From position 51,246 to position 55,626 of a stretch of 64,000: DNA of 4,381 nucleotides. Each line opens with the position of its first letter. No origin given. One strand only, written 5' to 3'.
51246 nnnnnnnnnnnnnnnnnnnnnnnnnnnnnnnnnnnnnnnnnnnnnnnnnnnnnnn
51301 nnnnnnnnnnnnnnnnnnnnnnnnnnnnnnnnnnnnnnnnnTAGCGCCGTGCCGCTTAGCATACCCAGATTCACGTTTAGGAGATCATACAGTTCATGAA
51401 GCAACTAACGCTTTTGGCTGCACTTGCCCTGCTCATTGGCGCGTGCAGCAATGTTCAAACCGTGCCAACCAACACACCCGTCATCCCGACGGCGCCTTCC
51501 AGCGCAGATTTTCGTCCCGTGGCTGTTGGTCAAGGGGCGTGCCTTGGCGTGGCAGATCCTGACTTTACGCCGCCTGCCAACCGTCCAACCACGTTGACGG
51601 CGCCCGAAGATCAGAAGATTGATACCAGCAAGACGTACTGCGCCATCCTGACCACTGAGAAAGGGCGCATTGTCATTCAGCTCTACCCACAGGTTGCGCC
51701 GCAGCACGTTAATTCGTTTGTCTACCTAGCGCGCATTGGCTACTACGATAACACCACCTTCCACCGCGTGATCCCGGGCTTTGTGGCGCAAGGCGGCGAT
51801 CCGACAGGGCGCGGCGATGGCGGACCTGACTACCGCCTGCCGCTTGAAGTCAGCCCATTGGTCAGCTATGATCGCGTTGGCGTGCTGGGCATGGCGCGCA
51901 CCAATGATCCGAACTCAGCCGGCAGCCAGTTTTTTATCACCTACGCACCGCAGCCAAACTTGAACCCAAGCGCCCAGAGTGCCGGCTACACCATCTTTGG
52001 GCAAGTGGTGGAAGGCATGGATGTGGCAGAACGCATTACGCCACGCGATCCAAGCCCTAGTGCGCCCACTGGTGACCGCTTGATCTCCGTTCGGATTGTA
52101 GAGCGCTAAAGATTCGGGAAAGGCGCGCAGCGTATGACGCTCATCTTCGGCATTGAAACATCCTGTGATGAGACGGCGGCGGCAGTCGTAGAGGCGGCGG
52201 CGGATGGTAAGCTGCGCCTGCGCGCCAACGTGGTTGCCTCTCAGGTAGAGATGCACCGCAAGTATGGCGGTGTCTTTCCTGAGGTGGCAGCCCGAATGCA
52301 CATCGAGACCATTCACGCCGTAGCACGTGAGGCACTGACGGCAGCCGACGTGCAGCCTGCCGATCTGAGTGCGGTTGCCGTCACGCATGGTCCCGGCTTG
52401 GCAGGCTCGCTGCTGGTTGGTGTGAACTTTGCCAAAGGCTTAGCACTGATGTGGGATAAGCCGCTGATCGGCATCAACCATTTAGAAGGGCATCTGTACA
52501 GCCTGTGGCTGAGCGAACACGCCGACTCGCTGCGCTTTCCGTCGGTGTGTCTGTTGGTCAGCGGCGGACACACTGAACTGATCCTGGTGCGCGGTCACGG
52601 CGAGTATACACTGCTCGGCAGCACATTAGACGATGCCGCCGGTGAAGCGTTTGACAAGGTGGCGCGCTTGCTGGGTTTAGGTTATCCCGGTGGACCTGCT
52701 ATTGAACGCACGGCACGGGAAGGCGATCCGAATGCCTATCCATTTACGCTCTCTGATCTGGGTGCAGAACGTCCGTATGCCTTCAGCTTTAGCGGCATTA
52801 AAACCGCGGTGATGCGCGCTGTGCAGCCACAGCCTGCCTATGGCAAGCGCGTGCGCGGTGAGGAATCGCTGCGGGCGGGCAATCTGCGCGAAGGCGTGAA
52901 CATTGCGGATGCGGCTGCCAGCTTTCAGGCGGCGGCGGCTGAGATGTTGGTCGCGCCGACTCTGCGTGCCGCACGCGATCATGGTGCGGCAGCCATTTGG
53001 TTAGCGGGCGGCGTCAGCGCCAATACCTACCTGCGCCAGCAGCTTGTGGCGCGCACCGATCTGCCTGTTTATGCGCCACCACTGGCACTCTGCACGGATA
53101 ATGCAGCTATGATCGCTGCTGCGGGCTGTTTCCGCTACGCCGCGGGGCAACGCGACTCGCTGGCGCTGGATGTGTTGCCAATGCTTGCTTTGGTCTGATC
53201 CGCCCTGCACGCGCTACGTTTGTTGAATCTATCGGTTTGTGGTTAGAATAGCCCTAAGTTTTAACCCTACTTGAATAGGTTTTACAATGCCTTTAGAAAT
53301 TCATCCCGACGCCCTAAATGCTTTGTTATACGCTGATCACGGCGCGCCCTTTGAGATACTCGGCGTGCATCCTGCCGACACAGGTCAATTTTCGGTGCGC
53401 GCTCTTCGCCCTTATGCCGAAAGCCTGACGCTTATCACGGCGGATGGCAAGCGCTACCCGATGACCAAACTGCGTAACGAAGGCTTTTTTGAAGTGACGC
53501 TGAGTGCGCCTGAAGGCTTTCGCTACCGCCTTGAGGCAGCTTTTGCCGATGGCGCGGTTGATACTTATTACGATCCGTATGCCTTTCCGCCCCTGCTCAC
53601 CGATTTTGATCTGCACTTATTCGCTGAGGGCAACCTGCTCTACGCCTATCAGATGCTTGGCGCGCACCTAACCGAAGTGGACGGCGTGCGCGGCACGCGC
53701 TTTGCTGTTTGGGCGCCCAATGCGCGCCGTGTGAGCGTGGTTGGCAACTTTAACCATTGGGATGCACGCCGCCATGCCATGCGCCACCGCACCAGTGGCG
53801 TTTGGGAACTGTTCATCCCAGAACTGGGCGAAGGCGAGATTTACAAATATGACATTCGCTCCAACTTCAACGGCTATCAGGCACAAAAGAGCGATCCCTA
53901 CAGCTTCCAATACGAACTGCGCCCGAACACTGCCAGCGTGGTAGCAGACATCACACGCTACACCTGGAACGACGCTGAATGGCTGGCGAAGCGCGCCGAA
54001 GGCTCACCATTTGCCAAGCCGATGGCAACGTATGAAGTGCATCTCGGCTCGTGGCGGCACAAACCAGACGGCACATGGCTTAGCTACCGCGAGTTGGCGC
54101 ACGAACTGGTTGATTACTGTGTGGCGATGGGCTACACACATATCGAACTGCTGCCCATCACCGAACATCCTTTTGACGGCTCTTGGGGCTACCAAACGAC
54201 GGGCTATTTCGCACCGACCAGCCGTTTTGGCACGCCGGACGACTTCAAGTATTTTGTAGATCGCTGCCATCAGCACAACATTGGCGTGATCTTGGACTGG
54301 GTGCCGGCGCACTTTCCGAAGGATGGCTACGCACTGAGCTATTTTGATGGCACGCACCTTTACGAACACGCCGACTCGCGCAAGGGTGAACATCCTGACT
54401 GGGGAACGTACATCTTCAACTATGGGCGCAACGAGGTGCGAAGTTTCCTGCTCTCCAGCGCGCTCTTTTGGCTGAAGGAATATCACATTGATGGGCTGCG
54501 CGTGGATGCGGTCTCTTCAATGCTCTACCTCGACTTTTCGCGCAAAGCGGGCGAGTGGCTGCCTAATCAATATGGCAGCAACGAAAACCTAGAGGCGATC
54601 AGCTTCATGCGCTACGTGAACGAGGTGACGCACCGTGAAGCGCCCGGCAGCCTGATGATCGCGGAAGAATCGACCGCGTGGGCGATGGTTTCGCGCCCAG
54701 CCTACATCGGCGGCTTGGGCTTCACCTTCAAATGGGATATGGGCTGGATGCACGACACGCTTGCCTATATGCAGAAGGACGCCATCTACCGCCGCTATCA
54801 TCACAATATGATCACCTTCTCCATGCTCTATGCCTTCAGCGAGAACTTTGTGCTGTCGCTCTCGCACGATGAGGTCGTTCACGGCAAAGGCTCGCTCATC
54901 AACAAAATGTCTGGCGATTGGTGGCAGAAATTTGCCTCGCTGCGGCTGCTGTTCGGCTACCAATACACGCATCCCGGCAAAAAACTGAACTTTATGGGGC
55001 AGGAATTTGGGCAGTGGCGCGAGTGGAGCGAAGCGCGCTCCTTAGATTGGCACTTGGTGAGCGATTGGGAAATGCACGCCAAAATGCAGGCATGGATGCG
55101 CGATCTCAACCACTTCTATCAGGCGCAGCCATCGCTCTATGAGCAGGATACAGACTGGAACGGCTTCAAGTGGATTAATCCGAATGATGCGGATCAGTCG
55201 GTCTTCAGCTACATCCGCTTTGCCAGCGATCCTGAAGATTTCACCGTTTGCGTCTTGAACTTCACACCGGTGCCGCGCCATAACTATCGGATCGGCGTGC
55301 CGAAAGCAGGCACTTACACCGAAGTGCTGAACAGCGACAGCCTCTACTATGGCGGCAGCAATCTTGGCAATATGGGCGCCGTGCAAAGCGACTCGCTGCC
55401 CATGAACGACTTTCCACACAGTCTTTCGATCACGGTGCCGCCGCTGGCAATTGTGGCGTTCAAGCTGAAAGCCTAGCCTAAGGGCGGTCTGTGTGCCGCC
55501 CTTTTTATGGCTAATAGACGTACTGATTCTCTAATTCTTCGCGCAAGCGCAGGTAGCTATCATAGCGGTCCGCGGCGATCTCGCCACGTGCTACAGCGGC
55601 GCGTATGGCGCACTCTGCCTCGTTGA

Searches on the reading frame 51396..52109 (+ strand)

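Call 73: search_protein_families(library=pfam, proteins=[window:51396-52109:+], max_evalue=0.0001)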
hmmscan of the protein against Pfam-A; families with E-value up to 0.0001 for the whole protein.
window:51396-52109:+ (237 aa): 1 family
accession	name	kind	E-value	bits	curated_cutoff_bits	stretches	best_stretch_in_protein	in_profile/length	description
PF00160.26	Pro_isomerase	-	8.3e-42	143.6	21.7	1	85-216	4-139/159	Cyclophilin type peptidyl-prolyl cis-trans isomerase/CLD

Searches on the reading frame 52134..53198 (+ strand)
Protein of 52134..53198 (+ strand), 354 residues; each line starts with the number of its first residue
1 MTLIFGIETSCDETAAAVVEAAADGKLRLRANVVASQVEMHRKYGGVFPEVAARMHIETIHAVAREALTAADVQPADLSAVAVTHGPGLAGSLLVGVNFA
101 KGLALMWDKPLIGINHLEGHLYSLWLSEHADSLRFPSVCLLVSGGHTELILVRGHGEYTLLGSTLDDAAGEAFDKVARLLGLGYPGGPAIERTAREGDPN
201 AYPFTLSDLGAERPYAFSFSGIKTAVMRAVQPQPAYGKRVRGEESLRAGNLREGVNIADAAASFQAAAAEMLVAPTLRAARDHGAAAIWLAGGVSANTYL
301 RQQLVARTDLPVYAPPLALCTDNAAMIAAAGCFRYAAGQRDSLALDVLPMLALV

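Call 73: search_protein_families(library=pfam, proteins=[window:52134-53198:+], max_evalue=0.0001)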
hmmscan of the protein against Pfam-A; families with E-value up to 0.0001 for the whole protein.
window:52134-53198:+ (354 aa): 2 families
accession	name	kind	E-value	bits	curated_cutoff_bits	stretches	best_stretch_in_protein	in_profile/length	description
PF00814.31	TsaD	-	7.3e-93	311.5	24.8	1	29-328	2-263/264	tRNA N6-adenosine threonylcarbamoyltransferase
PF22521.2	HypF_C_2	-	2.5e-06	27.9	27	1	250-308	159-217/241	Carbamoyltransferase, Kae1-like Domain, second subdomain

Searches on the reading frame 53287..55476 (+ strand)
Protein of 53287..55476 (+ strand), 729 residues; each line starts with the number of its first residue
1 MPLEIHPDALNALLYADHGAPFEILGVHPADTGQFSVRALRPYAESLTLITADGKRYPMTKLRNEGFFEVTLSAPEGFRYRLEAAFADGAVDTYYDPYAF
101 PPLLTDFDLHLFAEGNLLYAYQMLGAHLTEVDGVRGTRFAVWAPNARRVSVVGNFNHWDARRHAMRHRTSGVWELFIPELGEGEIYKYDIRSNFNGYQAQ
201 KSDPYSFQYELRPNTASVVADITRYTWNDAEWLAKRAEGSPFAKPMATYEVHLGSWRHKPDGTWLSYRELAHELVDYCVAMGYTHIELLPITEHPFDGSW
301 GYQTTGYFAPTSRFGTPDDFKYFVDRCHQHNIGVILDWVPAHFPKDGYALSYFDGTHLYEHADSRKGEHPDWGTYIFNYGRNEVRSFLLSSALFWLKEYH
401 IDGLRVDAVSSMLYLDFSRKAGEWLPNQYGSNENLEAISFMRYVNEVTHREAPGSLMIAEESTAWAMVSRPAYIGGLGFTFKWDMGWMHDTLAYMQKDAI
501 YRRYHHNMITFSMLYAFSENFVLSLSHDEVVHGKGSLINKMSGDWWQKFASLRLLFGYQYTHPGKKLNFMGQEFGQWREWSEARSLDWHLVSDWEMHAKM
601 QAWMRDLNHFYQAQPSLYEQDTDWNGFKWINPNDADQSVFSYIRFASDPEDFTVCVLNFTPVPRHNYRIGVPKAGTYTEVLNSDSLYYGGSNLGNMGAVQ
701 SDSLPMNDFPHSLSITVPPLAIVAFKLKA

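Call 12: search_protein_families(library=pfam, proteins=[window:53287-55476:+], max_evalue=0.00001)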
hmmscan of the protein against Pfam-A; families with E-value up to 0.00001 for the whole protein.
window:53287-55476:+ (729 aa): 4 families
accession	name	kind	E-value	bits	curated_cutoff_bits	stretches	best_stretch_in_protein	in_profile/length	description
PF02922.24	CBM_48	-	2.8e-31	108.1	22.4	1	124-206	2-83/83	Carbohydrate-binding module 48 (Isoamylase N-terminal domain)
PF22019.2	GlgB_N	-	1.7e-29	102.2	27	1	8-98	3-94/94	alpha-1,4-glucan branching enzyme GlgB, N-terminal domain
PF02806.24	Alpha-amylase_C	-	1.8e-25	89.5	21.2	1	629-727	1-94/95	Alpha amylase, C-terminal all-beta domain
PF00128.31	Alpha-amylase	-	2.7e-16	60.3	22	1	275-345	25-94/446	Alpha amylase, catalytic domain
